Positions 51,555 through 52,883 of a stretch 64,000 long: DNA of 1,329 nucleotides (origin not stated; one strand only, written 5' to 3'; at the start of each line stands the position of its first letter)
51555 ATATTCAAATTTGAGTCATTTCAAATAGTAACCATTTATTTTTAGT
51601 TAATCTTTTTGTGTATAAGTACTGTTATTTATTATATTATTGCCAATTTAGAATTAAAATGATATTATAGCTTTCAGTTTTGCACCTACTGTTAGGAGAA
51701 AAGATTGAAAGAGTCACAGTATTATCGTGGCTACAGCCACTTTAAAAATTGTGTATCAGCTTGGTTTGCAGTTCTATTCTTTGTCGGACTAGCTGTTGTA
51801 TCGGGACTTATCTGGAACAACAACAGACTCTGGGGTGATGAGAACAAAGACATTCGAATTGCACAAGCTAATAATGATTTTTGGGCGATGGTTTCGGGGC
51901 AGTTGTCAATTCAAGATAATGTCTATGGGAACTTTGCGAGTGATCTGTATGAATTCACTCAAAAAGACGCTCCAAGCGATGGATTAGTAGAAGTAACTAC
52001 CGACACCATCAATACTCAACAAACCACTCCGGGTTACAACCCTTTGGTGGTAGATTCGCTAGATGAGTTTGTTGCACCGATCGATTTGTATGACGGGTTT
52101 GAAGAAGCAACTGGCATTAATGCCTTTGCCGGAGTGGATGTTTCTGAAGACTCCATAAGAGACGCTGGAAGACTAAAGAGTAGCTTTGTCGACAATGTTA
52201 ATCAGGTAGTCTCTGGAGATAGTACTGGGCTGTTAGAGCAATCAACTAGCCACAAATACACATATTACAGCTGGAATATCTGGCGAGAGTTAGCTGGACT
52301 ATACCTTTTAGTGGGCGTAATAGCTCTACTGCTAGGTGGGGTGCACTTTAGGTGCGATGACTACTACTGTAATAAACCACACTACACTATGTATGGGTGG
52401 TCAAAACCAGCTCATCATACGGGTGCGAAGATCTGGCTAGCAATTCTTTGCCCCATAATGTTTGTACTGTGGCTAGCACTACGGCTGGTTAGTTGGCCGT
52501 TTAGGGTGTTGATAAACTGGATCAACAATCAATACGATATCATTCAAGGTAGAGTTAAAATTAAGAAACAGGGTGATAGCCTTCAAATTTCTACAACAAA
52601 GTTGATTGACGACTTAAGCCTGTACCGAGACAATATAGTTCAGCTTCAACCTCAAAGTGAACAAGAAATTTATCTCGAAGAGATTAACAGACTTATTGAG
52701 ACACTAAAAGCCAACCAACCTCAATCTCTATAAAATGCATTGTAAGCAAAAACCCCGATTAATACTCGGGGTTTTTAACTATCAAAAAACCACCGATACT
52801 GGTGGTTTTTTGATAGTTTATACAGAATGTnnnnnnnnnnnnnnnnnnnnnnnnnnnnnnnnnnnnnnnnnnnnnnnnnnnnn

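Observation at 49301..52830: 3.5 kb island of unknown genes inserted inside the str operon between rpsG and fusA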

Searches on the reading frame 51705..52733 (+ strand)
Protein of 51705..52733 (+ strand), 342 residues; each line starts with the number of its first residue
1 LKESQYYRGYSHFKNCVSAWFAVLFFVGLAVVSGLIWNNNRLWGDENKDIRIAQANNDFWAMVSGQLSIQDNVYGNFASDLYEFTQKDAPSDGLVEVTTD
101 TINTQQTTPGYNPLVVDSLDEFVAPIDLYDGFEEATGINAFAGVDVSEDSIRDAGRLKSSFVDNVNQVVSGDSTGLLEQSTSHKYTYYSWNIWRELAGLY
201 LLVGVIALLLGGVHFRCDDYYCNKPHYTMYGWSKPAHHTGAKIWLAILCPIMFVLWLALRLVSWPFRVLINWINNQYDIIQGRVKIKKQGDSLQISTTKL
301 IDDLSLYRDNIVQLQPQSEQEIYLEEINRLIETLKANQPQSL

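Call 7: search_protein_families(library=pfam, proteins=[window:51705-52733:+], max_evalue=1)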
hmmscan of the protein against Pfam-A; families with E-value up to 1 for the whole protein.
window:51705-52733:+ (342 aa): 1 family
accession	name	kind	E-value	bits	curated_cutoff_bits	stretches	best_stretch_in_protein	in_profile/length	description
PF22571.1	LiaI-LiaF-TM_PspC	-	0.02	15.1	27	1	201-273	49-116/142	PspC transmembrane region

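Call 8: search_protein_families(library=ncbifam, proteins=[window:51705-52733:+], max_evalue=1)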
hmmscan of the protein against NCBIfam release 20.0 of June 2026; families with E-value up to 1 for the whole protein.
window:51705-52733:+ (342 aa): 1 family
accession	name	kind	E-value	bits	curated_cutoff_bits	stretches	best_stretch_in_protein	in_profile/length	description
NF011179.0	PRK14584.1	equivalog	0.052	13.6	180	1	234-337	43-141/153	poly-beta-1,6-N-acetyl-D-glucosamine biosynthesis protein PgaD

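Call 22: find_homologous_proteins(query=window:51705-52733:+)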
Query window:51705-52733:+ (342 aa): 2 proteins with E <= 0.001 among 3039 candidates.
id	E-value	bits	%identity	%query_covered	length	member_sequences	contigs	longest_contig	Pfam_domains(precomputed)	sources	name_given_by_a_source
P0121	7.9e-233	790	100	100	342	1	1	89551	-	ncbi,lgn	-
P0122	2.8e-186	637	79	99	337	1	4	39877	-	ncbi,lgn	-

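Call 52: find_encoding_contigs(protein=P0121, flank=4000, max_places=4)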
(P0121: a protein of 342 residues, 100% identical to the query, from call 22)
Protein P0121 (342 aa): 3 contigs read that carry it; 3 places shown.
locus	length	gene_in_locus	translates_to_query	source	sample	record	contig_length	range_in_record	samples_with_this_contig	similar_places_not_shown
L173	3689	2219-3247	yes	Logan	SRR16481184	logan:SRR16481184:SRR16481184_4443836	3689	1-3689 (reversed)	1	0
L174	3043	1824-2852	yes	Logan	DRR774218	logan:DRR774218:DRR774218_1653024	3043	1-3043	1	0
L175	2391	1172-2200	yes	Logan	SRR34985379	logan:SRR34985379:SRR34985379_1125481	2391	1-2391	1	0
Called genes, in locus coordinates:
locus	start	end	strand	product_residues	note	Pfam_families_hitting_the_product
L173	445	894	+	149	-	-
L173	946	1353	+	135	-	-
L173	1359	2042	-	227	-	PF00293:NUDIX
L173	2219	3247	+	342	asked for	-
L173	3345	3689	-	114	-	?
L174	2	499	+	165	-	?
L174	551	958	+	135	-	-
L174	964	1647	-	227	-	PF00293:NUDIX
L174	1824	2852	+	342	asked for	-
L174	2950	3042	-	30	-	?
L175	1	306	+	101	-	?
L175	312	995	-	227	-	PF00293:NUDIX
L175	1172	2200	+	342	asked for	-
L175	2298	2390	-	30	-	?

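Call 55: search_protein_families(library=padloc, proteins=[window:51705-52733:+], max_evalue=0.1)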
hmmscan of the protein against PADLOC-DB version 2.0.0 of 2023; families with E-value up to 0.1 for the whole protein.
window:51705-52733:+ (342 aa): 1 family
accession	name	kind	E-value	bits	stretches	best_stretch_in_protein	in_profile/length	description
PDLC01346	Cas6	-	0.047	11.8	1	266-338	62-134/191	"CAS-I,CAS-II,CAS-III,CAS-IV,CAS-V,CAS-VI; crRNAmaturation"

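Call 56: search_protein_families(library=phrogs, proteins=[window:51705-52733:+], max_evalue=0.1)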
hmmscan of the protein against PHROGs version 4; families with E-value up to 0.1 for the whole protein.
window:51705-52733:+ (342 aa): 0 families

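Call 64: search_protein_representatives(alignment_id=A4)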
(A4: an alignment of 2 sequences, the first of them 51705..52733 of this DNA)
Query: 2 sequences, 342 profile positions. Proteins with E-value up to 0.001 (for the whole library): 4; up to 1e-10: 2; up to 1e-30: 2. The best 4 are listed.
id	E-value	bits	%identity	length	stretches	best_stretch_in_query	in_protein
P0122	1.4e-228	774.3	-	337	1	1-337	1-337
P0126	1.2e-32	130.0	-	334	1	27-332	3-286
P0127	6.1e-05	38.9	-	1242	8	176-238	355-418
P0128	5.6e-04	35.8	-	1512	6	164-238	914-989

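Call 65: find_encoding_contigs(protein=P0126, flank=5000, max_places=2)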
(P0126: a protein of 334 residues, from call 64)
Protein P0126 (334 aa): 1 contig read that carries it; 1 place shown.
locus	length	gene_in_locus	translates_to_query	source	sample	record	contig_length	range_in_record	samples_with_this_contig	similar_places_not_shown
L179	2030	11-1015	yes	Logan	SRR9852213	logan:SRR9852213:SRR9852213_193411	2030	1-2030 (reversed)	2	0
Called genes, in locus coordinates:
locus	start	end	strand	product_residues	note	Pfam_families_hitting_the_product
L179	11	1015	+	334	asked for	-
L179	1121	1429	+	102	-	PF09876:DUF2103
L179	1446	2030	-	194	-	?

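Call 87: predict_structure(alignment_id=A9)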
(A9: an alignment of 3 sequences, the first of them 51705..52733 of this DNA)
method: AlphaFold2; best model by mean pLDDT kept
length: 342 residues; sequences in the alignment: 3
mean_pLDDT: 60.9   pTM: 0.40
mean pLDDT of the five models: 60.9, 58.8, 58.0, 53.5, 47.8
residues with pLDDT >= 90: 0; 70-90: 86; 50-70: 192; < 50: 64
segments of 3 or more residues with pLDDT < 50: 88-115, 145-154, 224-241, 340-342
pLDDT, mean of each block of 10 residues (from residue 1): 52 65 70 69 70 81 73 71 60 32 31 46 61 73 51 58 74 65 57 64 66 55 43 42 54 63 61 65 60 68 74 62 71 66 37
secondary structure, 60 per line:
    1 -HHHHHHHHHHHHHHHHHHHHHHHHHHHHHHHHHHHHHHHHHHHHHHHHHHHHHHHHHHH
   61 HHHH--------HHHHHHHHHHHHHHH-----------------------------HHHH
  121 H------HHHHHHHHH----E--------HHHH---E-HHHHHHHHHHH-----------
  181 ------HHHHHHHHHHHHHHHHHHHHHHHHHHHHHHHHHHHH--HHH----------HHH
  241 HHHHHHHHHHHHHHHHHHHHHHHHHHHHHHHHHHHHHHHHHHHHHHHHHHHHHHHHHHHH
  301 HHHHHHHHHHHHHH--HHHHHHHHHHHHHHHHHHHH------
elements in order: H2-64 H73-87 H117-121 H128-136 H150-153 H159-169 H187-222 H238-314 H317-336
